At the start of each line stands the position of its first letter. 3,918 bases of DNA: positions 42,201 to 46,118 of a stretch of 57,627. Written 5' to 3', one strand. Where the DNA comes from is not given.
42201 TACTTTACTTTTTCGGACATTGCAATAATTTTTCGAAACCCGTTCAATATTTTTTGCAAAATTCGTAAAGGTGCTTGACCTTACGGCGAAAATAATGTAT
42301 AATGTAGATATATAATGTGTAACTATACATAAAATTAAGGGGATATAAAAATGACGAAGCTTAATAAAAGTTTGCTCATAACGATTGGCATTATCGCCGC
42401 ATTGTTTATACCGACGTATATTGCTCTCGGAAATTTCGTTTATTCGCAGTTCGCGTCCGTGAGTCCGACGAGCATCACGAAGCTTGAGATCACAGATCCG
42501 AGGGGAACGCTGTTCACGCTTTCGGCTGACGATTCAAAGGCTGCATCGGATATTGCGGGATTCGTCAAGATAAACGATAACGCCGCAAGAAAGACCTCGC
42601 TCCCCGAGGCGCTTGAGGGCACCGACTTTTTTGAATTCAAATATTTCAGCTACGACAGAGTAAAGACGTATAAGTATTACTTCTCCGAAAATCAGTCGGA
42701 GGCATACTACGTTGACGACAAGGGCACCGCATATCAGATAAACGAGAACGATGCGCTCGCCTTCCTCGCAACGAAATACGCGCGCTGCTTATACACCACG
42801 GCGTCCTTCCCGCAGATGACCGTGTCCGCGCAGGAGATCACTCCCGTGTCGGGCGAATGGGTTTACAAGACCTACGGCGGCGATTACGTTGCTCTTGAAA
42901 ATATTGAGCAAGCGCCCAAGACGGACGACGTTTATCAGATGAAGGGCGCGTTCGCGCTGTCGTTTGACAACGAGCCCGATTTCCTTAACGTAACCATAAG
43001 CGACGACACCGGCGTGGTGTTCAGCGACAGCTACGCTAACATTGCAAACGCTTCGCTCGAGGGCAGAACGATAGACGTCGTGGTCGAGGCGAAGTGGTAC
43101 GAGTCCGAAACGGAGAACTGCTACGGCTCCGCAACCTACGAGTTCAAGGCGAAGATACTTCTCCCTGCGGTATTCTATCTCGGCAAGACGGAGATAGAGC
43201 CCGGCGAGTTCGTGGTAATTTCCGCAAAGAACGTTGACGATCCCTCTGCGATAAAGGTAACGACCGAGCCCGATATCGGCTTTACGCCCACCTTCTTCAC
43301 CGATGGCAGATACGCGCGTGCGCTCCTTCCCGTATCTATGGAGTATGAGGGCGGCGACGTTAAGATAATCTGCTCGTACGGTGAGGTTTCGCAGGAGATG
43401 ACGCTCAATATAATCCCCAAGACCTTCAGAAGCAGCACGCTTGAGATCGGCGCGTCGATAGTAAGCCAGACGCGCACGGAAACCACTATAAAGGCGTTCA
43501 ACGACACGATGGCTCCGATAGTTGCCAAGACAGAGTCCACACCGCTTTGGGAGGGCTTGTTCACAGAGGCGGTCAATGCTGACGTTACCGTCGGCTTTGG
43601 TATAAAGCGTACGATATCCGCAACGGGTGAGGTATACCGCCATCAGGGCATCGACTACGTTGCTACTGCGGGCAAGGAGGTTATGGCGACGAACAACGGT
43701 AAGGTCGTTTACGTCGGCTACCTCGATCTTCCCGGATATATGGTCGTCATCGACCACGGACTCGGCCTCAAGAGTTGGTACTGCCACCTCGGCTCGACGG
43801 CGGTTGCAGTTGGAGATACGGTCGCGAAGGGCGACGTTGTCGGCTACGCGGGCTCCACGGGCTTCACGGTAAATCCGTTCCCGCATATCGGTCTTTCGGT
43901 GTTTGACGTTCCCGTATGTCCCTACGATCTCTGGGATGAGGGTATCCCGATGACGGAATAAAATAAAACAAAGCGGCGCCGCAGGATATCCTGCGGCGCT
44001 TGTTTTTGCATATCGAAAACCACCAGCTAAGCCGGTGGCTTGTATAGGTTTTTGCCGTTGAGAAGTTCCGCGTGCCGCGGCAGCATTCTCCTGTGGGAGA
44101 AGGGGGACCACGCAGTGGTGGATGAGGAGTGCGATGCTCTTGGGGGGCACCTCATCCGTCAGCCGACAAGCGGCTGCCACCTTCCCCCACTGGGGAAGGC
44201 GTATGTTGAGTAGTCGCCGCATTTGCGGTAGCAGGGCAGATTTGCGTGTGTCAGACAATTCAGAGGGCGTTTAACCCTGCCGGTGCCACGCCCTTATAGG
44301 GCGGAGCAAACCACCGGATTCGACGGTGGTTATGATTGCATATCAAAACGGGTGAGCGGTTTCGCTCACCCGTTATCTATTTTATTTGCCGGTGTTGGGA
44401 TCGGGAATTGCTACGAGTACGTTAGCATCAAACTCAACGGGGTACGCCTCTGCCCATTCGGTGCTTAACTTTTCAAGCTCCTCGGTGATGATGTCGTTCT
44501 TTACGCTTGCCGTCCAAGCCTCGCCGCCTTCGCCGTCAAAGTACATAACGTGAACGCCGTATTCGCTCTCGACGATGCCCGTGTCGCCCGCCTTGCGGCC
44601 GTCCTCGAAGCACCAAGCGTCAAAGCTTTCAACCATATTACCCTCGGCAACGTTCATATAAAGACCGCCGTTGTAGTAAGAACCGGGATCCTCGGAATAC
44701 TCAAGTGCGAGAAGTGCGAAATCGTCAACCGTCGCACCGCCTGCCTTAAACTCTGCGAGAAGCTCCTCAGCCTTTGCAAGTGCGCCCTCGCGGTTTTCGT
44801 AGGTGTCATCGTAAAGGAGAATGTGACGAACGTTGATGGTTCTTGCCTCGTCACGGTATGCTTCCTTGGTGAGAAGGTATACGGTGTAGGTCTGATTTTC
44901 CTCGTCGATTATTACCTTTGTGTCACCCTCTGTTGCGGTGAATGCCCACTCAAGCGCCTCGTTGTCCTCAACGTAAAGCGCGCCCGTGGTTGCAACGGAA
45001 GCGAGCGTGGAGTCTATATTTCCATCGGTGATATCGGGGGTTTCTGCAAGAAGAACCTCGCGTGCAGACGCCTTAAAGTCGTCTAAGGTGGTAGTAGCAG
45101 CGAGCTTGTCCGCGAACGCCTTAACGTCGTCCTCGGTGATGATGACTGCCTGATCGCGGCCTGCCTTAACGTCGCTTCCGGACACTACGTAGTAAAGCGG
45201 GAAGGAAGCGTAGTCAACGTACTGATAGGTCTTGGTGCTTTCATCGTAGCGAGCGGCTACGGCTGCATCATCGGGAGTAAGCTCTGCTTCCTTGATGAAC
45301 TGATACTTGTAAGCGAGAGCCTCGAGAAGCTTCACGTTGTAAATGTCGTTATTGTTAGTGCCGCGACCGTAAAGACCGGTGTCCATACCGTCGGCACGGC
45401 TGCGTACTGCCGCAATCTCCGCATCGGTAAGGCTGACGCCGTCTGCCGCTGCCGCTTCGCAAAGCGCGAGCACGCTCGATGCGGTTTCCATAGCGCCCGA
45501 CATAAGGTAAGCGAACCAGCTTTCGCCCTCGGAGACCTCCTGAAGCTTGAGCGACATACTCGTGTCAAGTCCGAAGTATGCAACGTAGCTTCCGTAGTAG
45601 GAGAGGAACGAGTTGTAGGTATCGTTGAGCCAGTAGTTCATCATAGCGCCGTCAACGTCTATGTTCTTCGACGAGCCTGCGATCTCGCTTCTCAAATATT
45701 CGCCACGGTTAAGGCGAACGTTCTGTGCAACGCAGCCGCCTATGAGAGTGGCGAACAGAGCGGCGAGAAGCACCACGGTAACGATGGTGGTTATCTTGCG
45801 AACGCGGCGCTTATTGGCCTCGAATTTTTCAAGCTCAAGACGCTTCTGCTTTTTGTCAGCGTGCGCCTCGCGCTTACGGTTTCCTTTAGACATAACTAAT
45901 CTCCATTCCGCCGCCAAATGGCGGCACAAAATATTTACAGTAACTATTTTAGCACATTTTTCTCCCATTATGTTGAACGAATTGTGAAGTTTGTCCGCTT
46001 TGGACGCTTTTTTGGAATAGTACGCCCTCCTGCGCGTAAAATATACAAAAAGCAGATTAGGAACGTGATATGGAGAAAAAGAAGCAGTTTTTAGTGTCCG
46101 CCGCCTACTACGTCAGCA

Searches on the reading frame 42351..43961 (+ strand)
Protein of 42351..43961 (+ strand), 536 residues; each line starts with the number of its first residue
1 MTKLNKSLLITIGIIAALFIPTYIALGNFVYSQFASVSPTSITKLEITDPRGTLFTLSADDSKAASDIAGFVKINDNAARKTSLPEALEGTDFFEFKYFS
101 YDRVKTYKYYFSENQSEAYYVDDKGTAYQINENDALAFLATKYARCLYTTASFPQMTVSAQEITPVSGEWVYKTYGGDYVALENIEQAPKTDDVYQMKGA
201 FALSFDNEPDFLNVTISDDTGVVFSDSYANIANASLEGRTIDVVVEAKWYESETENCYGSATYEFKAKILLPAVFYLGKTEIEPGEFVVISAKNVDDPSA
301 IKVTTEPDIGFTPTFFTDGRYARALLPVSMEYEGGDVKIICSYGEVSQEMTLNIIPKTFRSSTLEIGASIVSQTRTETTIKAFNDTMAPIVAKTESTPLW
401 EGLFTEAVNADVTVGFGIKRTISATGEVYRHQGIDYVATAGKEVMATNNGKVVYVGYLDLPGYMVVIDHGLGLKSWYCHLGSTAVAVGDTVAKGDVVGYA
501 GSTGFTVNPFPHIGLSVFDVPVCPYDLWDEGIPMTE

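Call 68: search_protein_families(library=pfam, proteins=[window:42351-43961:+], max_evalue=0.00001)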
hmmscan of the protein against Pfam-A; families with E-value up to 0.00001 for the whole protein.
window:42351-43961:+ (536 aa): 1 family
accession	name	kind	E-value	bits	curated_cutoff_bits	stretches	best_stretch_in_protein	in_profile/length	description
PF01551.29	Peptidase_M23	-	2.8e-22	79.2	28.7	1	430-515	2-87/96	Peptidase family M23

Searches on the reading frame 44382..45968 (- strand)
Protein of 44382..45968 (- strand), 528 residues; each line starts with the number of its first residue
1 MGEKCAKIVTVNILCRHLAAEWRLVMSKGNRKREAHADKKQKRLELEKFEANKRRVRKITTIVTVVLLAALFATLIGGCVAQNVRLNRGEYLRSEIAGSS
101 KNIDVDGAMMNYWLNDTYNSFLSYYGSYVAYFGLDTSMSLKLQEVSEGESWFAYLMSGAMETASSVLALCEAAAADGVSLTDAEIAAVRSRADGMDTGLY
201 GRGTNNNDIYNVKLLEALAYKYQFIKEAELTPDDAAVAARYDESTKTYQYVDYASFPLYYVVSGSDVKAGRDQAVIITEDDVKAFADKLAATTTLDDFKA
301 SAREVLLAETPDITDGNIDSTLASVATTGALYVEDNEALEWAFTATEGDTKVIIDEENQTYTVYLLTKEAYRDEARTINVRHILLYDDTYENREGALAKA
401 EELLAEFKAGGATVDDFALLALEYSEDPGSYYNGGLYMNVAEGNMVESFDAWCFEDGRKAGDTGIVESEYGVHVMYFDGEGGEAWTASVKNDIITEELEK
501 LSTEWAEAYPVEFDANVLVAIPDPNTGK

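Call 68: search_protein_families(library=pfam, proteins=[window:44382-45968:-], max_evalue=0.00001)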
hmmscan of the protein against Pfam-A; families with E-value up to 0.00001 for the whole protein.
window:44382-45968:- (528 aa): 2 families
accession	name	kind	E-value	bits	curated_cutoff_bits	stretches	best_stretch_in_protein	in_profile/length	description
PF13616.12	Rotamase_3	-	1e-15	58.7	22.5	1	372-475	10-110/116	PPIC-type PPIASE domain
PF00639.27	Rotamase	-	4e-11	44.2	21.7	1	382-478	1-96/97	PPIC-type PPIASE domain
